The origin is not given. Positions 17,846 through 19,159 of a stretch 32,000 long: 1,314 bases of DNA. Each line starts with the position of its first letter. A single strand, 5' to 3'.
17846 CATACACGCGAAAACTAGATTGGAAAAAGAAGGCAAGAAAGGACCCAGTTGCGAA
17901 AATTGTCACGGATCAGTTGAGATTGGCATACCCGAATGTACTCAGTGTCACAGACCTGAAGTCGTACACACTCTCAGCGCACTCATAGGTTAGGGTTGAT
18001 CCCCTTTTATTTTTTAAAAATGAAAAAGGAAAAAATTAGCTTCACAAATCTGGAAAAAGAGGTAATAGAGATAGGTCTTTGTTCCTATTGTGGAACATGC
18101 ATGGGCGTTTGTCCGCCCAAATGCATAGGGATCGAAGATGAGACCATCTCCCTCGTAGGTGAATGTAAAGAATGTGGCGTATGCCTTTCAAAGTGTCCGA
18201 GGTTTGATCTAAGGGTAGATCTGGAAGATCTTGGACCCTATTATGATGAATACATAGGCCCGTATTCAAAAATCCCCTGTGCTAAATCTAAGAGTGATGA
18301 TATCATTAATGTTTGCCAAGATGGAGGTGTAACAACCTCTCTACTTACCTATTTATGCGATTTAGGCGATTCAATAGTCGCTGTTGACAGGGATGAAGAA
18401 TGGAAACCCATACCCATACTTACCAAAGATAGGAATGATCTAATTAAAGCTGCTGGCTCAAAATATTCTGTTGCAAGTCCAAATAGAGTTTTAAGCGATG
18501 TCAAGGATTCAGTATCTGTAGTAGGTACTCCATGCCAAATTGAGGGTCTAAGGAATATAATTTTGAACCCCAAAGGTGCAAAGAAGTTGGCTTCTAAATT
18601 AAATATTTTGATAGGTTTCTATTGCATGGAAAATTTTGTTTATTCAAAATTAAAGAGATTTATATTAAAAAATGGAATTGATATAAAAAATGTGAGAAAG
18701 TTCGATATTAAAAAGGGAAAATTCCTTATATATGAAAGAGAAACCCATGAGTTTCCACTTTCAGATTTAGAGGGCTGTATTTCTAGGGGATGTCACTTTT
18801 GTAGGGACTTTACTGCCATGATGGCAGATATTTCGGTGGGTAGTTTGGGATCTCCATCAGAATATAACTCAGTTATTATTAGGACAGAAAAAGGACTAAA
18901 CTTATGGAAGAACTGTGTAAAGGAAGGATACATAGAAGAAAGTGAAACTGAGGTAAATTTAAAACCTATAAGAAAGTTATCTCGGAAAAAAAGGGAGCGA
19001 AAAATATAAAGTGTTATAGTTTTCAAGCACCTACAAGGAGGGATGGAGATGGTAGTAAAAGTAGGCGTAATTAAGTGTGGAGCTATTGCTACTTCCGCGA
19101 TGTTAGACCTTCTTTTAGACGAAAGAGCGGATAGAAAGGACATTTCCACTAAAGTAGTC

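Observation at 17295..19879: Decahaem cytochrome, FpoF/FrhB-type F420 subunit and Mtd arranged as one tight unit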

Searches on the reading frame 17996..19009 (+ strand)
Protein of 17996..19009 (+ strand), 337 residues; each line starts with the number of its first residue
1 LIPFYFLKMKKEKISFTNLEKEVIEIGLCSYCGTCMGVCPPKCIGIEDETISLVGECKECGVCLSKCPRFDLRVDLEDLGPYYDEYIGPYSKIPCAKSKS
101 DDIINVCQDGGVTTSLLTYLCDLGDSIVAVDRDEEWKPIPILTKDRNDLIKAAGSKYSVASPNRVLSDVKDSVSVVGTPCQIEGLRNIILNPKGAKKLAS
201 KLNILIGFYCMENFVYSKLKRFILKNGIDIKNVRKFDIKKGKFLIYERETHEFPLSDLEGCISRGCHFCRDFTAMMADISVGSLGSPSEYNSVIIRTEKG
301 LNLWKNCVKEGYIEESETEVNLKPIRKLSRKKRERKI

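Call 3: search_protein_families(library=pfam, proteins=[window:17996-19009:+], max_evalue=0.01)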
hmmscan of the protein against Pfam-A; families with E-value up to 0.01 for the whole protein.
window:17996-19009:+ (337 aa): 5 families
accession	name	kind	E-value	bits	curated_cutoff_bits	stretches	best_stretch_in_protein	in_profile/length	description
PF04432.18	FrhB_FdhB_C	-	1.5e-43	148.7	23.3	1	172-319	3-148/150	Coenzyme F420 hydrogenase/dehydrogenase, beta subunit C terminus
PF04422.18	FrhB_FdhB_N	-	4e-15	56.1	22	1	96-163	4-73/78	Coenzyme F420 hydrogenase/dehydrogenase, beta subunit N-term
PF13187.11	Fer4_9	-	4.5e-05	23.8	27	1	29-69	2-49/52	4Fe-4S dicluster domain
PF13237.11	Fer4_10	-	0.001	19.4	25.5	1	25-68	5-53/53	4Fe-4S dicluster domain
PF13484.11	Fer4_16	-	0.0069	17.6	30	0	56-71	1-16/66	4Fe-4S double cluster binding domain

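Call 4: search_protein_families(library=ncbifam, proteins=[window:17996-19009:+], max_evalue=0.01)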
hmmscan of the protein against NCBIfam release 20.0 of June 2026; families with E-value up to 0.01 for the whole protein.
window:17996-19009:+ (337 aa): 24 families
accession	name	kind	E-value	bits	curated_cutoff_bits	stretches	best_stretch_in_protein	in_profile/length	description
NF006807.0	PRK09325.1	subfamily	4.2e-66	222.9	269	1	85-335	2-266/283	coenzyme F420-reducing hydrogenase subunit beta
TIGR03289.1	frhB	equivalog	2.1e-60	204.2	331.5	1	87-335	1-263/275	coenzyme F420 hydrogenase subunit beta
NF040616.1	F420_dehyd_FpoF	exception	1.8e-43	148.8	475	1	22-335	6-320/337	F420H2 dehydrogenase subunit FpoF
NF006808.0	PRK09326.1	equivalog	9.4e-42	143.1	444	1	22-335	7-321/341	F420H2 dehydrogenase subunit F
TIGR03294.1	FrhG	equivalog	1.9e-07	31.1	245.5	1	7-70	154-218/228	coenzyme F420 hydrogenase subunit gamma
NF038196.1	ferrodoxin_EFR1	subfamily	4.9e-07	30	75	1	27-69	184-226/242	EFR1 family ferrodoxin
NF010368.0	PRK13795.1-3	equivalog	2.9e-06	25.8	588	1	16-69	576-629/635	hypothetical protein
NF040864.1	HgcB_ferredoxin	equivalog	5.5e-06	26.1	99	1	27-74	14-63/93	mercury methylation ferredoxin HgcB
NF043039.1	HgcAB_like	equivalog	1.1e-05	25.2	285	1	20-69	299-346/350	HgcAB-like fusion protein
NF010366.0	PRK13795.1-1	equivalog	2.2e-05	22.8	745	1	14-67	595-648/667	hypothetical protein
TIGR02179.1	PorD_KorD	subfamily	0.0001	22.3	60.05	1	21-70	19-70/78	2-oxoacid:acceptor oxidoreductase, delta subunit, pyruvate/2-ketoisovalerate family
NF007204.0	PRK09625.1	equivalog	0.00012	22.1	125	1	13-68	45-102/133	pyruvate flavodoxin oxidoreductase subunit delta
NF045874.1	Vhu_polyferre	exception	0.00026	19.9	600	1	13-68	313-371/381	F420-non-reducing hydrogenase associated-polyferredoxin VhuB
NF040770.1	hetero_SS_HdrA2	exception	0.00063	18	1100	1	10-69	561-620/777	CoB-CoM heterodisulfide reductase HdrA2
NF040684.1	PorD_Arch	equivalog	0.0011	19.1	120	1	23-71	28-78/85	pyruvate synthase subunit PorD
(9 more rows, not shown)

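Call 9: find_homologous_proteins(query=window:18020-19009:+)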
Query window:18020-19009:+ (329 aa): 58 proteins with E <= 0.001 among 1068 candidates.
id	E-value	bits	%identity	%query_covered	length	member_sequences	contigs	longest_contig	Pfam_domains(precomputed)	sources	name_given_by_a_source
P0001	1.6e-201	687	100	92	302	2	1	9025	PF04432.19,PF04422.19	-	-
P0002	7.7e-178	609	81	100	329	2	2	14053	PF04432.19,PF04422.19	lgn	-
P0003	8.7e-64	234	39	98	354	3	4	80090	PF14697.12,PF04432.19,PF04422.19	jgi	-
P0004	2.5e-58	216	37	97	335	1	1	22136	PF04432.19,PF04422.19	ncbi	-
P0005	1.8e-57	213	38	94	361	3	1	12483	PF12797.13,PF04432.19,PF04422.19,PF00037.33,PF12838.13,PF13237.12,PF13187.12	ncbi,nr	ncbi:coenzyme F420 hydrogenase subunit beta [Candidatus Bathyarchaeota archaeon]|nr:MAG: coenzyme F4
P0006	5.9e-56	208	38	99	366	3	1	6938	PF04432.19,PF04422.19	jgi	-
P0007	8.0e-56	208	39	92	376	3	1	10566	PF04432.19,PF04422.19,PF00037.33,PF13183.12,PF13187.12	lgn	-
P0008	9.0e-56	208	37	99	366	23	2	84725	PF04432.19,PF04422.19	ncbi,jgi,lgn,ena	-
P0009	9.9e-56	207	37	99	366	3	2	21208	PF04432.19,PF04422.19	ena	-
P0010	1.3e-55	207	37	97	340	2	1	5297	PF04432.19,PF04422.19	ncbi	-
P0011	7.0e-55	205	37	98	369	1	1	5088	PF04432.19,PF04422.19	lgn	-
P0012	4.1e-54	202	36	99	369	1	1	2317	PF04432.19,PF04422.19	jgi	jgi:coenzyme F420 hydrogenase subunit beta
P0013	8.2e-54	201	36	99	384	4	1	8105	PF04432.19,PF04422.19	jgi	-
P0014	1.0e-53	201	37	99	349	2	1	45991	PF14697.12,PF12797.13,PF04432.19,PF04422.19,PF00037.33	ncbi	ncbi:MAG: Coenzyme F420 hydrogenase/dehydrogenase, beta subunit C-terminal domain [Candidatus Bathya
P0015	1.0e-52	198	37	96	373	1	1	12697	PF14697.12,PF04432.19,PF04422.19,PF00037.33,PF13484.12,PF12838.13,PF13534.12,PF25160.2,PF13237.12,PF13183.12,PF13187.12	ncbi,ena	-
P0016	6.1e-52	195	35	98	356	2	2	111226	PF04432.19,PF04422.19,PF00037.33,PF12838.13,PF13237.12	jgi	-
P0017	9.6e-52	194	41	50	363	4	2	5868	PF04432.19,PF04422.19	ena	-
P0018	1.0e-51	194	36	99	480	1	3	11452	PF14697.12,PF12797.13,PF04432.19,PF04422.19,PF12837.13,PF00037.33,PF12838.13,PF13237.12,PF13183.12,PF13370.12,PF13187.12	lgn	-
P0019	1.3e-51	194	37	99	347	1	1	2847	PF12797.13,PF04432.19,PF04422.19,PF00037.33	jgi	jgi:coenzyme F420 hydrogenase subunit beta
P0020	1.4e-51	194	36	97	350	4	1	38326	PF04432.19,PF04422.19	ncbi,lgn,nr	ncbi:MAG: Coenzyme F420 hydrogenase/dehydrogenase, beta subunit C-terminal domain [Candidatus Syntro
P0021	2.0e-51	193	42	50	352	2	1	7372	PF04432.19,PF04422.19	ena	-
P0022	2.1e-51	193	36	99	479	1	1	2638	PF14697.12,PF17179.10,PF04432.19,PF12837.13,PF12838.13,PF12797.13,PF04422.19,PF00037.33,PF13237.12,PF13183.12,PF13370.12,PF13187.12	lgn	-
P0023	1.5e-49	187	36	96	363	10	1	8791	PF04432.19,PF04422.19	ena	-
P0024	4.3e-49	186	35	91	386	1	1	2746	PF04432.19,PF04422.19,PF13484.12,PF13237.12,PF13183.12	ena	-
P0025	6.5e-49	185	34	97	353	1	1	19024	PF04432.19,PF04422.19,PF13237.12,PF13187.12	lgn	-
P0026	3.6e-47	179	35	96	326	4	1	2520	PF14697.12,PF12797.13,PF04432.19,PF04422.19,PF00037.33,PF12838.13,PF13237.12,PF13183.12,PF13187.12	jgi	-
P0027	3.6e-46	176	35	99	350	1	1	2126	PF04432.19,PF04422.19,PF00037.33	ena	-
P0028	5.2e-46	175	34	100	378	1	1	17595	PF04432.19,PF04422.19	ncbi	-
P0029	2.4e-45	173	35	100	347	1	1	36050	PF14697.12,PF04432.19,PF04422.19,PF00037.33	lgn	-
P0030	5.5e-45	172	34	91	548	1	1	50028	PF14697.12,PF04432.19,PF12837.13,PF12798.13,PF13484.12,PF12838.13,PF12800.13,PF12797.13,PF04422.19,PF00037.33,PF25160.2,PF13237.12,PF13183.12,PF13187.12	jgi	-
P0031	6.0e-45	172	33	99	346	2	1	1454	PF04432.19,PF04422.19,PF00037.33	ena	-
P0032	1.6e-44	171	35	97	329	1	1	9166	PF04432.19,PF04422.19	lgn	-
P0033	2.5e-44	170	37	49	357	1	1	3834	PF04432.19,PF04422.19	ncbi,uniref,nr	ncbi:Coenzyme F420 hydrogenase/dehydrogenase, beta subunit C-terminal domain [Methanobrevibacter fil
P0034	6.3e-44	169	32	98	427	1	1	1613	PF14697.12,PF04432.19,PF12837.13,PF13484.12,PF12838.13,PF12797.13,PF04422.19,PF00037.33,PF25160.2,PF13237.12,PF13183.12,PF13187.12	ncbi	-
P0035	9.5e-44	168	40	44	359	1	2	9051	PF04432.19,PF04422.19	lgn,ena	-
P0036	1.1e-43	168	34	98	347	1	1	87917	PF04432.19,PF04422.19,PF13237.12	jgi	-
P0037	8.2e-43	165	35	93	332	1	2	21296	PF04432.19,PF04422.19,PF00037.33,PF12838.13,PF13237.12,PF13183.12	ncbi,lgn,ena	-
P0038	1.2e-42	164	34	98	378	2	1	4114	PF04432.19,PF04422.19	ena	-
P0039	2.5e-41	160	34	87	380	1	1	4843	PF04432.19,PF04422.19,PF00037.33,PF12838.13,PF13237.12,PF13183.12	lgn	-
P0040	3.5e-41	160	33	99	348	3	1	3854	PF12797.13,PF04432.19,PF04422.19,PF00037.33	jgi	-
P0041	1.2e-40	158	33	99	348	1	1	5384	PF04432.19,PF04422.19,PF00037.33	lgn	-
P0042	3.0e-40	157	33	100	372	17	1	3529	PF04432.19,PF04422.19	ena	-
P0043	3.9e-40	156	32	98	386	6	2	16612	PF04432.19,PF04422.19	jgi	jgi:coenzyme F420 hydrogenase subunit beta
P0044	4.5e-40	156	35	99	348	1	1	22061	PF12797.13,PF04432.19,PF04422.19,PF00037.33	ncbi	-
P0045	1.5e-39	154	33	99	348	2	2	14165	PF12797.13,PF04432.19,PF04422.19,PF00037.33,PF12838.13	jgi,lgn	jgi:coenzyme F420 hydrogenase subunit beta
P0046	1.8e-39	154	31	99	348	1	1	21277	PF14697.12,PF04432.19,PF04422.19,PF13484.12,PF12838.13,PF13237.12,PF13187.12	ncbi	ncbi:MAG: coenzyme F420 hydrogenase/dehydrogenase beta subunit N-terminal domain-containing protein 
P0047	2.6e-39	153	34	93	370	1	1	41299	PF14697.12,PF04432.19,PF04422.19,PF12838.13,PF13187.12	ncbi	ncbi:MAG: Coenzyme F420 hydrogenase/dehydrogenase, beta subunit C-terminal domain [Promethearchaeia 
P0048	4.2e-39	153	33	98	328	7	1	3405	PF14697.12,PF04432.19,PF04422.19,PF12837.13,PF00037.33,PF12838.13,PF13237.12,PF13183.12,PF13187.12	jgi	-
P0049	6.7e-38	149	32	99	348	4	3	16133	PF04432.19,PF04422.19,PF00037.33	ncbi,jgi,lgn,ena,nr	ncbi:MAG: Coenzyme F420 hydrogenase/dehydrogenase, beta subunit C-terminal domain [Candidatus Bathya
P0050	1.5e-36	144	29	96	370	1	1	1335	PF04432.19,PF04422.19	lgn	-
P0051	2.7e-35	140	36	68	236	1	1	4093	PF04432.19,PF04422.19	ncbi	ncbi:MAG: Coenzyme F420 hydrogenase/dehydrogenase, beta subunit C-terminal domain, partial [Candidat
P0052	8.0e-34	135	32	97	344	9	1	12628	PF04432.19,PF04422.19,PF12837.13,PF13484.12,PF13237.12,PF13187.12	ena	-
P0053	3.6e-32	130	31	97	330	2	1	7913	PF04432.19,PF04422.19,PF13237.12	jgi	jgi:coenzyme F420-reducing hydrogenase beta subunit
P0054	1.6e-31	128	34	77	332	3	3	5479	PF04432.19,PF04422.19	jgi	jgi:coenzyme F420 hydrogenase subunit beta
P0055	6.9e-29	119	31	93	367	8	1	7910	PF04432.19,PF04422.19,PF13484.12,PF12838.13,PF13534.12,PF13237.12,PF13183.12,PF13187.12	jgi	jgi:coenzyme F420 hydrogenase subunit beta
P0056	2.0e-28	118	32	94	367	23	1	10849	PF04432.19,PF04422.19,PF13484.12,PF12838.13,PF13534.12,PF13237.12,PF13183.12,PF13187.12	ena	-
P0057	4.2e-27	113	31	94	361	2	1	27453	PF04432.19,PF04422.19,PF12838.13,PF13237.12,PF13183.12,PF13187.12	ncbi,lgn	-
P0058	4.0e-4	38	25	49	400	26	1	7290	PF12797.13,PF04432.19,PF00037.33,PF12838.13,PF13187.12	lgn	-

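Call 11: find_encoding_contigs(protein=P0002, flank=10000, max_places=4)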
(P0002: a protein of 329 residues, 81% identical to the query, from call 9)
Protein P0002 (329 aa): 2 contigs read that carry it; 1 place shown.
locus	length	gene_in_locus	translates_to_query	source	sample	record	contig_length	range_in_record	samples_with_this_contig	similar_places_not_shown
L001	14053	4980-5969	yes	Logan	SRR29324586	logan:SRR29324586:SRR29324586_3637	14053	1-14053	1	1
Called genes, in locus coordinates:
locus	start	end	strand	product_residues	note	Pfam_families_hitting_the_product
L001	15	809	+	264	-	PF02754:CCG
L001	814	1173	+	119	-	-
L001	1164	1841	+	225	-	-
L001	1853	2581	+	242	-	-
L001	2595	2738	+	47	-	-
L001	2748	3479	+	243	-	PF12801:Fer4_5, PF25160:LdpA_Fe-S-bd (faint), PF14697:Fer4_21 (faint), PF12801:Fer4_5, PF13237:Fer4_10, PF12838:Fer4_7 (weak), PF13187:Fer4_9, PF00037:Fer4 (weak), +1 more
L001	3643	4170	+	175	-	PF02002:TFIIE_alpha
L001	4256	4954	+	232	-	PF14522:Cytochrome_C7 (faint), PF14537:Cytochrom_c3_2 (weak)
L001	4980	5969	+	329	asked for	PF04422:FrhB_FdhB_N, PF04432:FrhB_FdhB_C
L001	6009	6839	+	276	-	PF01993:MTD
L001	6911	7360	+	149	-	-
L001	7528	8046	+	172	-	-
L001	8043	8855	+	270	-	PF00142:Fer4_NifH, PF01656:CbiA, PF02374:ArsA_ATPase (weak), PF10609:ParA (faint), PF13614:AAA_31 (faint)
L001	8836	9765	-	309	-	PF02540:NAD_synthase (faint), PF00958:GMP_synt_C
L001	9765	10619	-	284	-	PF13507:GATase_5, PF01965:DJ-1_PfpI (weak)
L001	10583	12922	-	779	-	PF18072:FGAR-AT_linker, PF00586:AIRS, PF02769:AIRS_C, PF00586:AIRS, PF02769:AIRS_C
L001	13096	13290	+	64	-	-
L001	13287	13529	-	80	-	PF02700:PurS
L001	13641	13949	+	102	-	-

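Call 12: find_encoding_contigs(protein=P0003, flank=8000, max_places=3)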
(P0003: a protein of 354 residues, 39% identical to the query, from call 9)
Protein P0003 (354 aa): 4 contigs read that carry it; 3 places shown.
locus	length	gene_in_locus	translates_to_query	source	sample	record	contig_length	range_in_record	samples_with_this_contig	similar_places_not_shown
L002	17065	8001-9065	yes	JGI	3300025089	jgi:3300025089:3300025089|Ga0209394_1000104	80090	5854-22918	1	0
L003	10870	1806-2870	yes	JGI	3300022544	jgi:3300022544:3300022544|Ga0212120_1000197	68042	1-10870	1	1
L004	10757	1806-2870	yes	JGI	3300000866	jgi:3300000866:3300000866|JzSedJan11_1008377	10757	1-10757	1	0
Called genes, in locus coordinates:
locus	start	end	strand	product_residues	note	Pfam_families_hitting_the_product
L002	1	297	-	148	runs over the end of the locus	-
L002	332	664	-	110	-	PF16177:ACAS_N, PF00501:AMP-binding (weak)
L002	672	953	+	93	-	-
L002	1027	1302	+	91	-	PF13411:MerR_1 (faint)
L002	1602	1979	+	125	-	-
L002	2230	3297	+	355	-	PF01909:NTP_transf_2 (weak)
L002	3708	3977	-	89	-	PF01568:Molydop_binding (faint)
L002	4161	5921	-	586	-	PF00587:tRNA-synt_2b (weak), PF03129:HGTP_anticodon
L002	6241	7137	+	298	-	PF00491:Arginase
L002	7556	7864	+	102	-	PF01253:SUI1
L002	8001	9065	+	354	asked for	PF14697:Fer4_21 (faint), PF04422:FrhB_FdhB_N, PF04432:FrhB_FdhB_C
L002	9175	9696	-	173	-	PF01467:CTP_transf_like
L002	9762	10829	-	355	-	PF01916:DS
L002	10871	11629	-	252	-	PF01381:HTH_3 (weak), PF13560:HTH_31 (weak)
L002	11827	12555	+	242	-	PF13489:Methyltransf_23, PF01209:Ubie_methyltran, PF13847:Methyltransf_31, PF08241:Methyltransf_11, PF08242:Methyltransf_12 (weak), PF13649:Methyltransf_25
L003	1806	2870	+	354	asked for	PF14697:Fer4_21 (faint), PF04422:FrhB_FdhB_N, PF04432:FrhB_FdhB_C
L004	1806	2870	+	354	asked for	PF14697:Fer4_21 (faint), PF04422:FrhB_FdhB_N, PF04432:FrhB_FdhB_C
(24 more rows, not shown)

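Call 19: search_solved_structures(query=window:18020-19009:+, max_evalue=0.001)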
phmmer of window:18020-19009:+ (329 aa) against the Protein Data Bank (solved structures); distinct sequences matched with E-value up to 0.001: 14.
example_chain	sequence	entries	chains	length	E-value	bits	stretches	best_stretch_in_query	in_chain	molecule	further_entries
7np8_A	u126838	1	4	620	1.9e-55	191.6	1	13-322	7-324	Coenzyme F420-dependent sulfite reductase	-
8rja_E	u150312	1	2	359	2.7e-48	168.1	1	8-324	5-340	Coenzyme F420 hydrogenase/dehydrogenase, beta subunit C terminus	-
3zfs_C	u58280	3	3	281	3.5e-48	167.7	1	79-327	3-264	F420-REDUCING HYDROGENASE, SUBUNIT BETA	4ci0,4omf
8riu_B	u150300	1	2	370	7.9e-48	166.6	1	4-326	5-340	Coenzyme F420 hydrogenase/dehydrogenase, beta subunit C terminus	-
7npa_A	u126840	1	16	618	9.3e-48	166.3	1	14-320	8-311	Coenzyme F420-dependent sulfite reductase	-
9tn7_A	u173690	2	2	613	5.5e-46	160.5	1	11-324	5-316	Coenzyme F420 hydrogenase/dehydrogenase beta subunit domain protein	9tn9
6qgr_B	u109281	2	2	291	3.4e-43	151.4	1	76-324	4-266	Coenzyme F420 hydrogenase subunit beta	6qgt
6qii_B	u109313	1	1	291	3.6e-43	151.3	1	76-325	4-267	Coenzyme F420 hydrogenase subunit beta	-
9r51_B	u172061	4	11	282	5.3e-42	147.4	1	79-327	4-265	F420-reducing [NiFe]-hydrogenase from Methanothermococcus thermolithotrophicus subunit bet | F420-reducing [NiFe]-hydrogenase from Methanothermococcus thermolit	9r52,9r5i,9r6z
8rvu_E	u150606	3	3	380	2.7e-08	36.6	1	88-319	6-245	Formate dehydrogenase, beta subunit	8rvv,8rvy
5dqr_A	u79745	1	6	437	4.1e-07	32.7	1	100-282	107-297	7-hydroxymethyl chlorophyll a reductase, chloroplastic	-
9sw6_G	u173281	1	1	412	4.3e-05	26.1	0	19-64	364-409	Polyferredoxin protein MvhB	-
6qii_G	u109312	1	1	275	0.00042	22.8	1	8-68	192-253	Coenzyme F420 hydrogenase subunit gamma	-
6qgr_G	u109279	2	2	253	0.00048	22.7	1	8-68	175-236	Coenzyme F420 hydrogenase subunit gamma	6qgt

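Call 37: search_protein_representatives(protein=window:18020-19009:+)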
Query: 329 residues. Proteins with E-value up to 0.001 (for the whole library): 3630; up to 1e-10: 1543; up to 1e-30: 298. The best 150 are listed.
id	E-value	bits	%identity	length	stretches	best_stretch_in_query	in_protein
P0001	5.2e-202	686.6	100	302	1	28-329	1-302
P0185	7.7e-62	225.8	39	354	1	8-328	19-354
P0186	1.3e-59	218.5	41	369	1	4-327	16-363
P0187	2.7e-59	217.5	38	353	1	7-327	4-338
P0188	2.7e-58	214.2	39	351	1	4-327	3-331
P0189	4.0e-58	213.6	40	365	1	10-325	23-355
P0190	5.0e-58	213.3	37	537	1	13-327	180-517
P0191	6.1e-58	213.0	36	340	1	7-327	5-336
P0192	7.8e-58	212.7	39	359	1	1-310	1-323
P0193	4.1e-57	210.3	39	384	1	5-326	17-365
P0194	6.6e-57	209.6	39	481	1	8-325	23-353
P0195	7.3e-57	209.5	38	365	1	1-327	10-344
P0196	8.3e-57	209.3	39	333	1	8-326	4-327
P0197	2.1e-56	207.9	37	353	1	8-326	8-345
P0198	2.9e-56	207.5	38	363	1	5-327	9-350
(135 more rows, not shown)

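Call 39: find_related_loci(query=A4, collection=metagenome_contigs, flank=6000)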
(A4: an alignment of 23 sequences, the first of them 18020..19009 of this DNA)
Query A4 (329 aa) in metagenome_contigs; peptide patterns used: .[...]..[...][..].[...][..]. (x = any residue, [..] = any of these).
600 stretches matched a pattern (row limit reached: there are more); 577 encode a relative of the query (tblastn E <= 1e-3); the best 80 are kept; 80 distinct loci.
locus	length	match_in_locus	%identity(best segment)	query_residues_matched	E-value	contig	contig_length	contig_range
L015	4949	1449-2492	37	1-329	3e-67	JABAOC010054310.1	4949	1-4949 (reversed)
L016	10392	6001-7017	37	8-328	4e-66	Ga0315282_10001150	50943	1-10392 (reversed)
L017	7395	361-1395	37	1-328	4e-65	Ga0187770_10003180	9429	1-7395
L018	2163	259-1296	35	3-329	7e-66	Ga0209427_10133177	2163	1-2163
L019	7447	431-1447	37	8-328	2e-64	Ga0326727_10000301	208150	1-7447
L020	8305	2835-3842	37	8-328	2e-64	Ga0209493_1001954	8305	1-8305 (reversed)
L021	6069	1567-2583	39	8-328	3e-64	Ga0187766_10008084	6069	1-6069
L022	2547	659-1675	37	8-328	1e-64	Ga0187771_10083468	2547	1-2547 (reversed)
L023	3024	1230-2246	38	8-328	2e-64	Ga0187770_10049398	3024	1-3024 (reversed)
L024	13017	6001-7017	38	8-328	7e-64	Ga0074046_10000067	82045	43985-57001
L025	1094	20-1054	37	1-328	4e-68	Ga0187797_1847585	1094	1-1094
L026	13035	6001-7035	36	1-328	2e-63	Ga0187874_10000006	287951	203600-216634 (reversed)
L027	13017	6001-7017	36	8-328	3e-63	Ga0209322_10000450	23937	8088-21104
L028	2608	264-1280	37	8-328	6e-64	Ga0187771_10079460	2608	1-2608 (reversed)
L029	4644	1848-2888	36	1-328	3e-63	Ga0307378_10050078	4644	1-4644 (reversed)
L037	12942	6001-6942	37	8-306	4e-62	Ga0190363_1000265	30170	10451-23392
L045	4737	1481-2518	34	1-327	2e-59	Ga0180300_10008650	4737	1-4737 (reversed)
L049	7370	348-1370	37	1-325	1e-58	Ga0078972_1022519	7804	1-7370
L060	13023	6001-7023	36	1-325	1e-56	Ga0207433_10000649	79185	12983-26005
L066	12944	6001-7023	35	2-325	1e-55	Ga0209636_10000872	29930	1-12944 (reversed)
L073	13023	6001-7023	36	1-325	4e-55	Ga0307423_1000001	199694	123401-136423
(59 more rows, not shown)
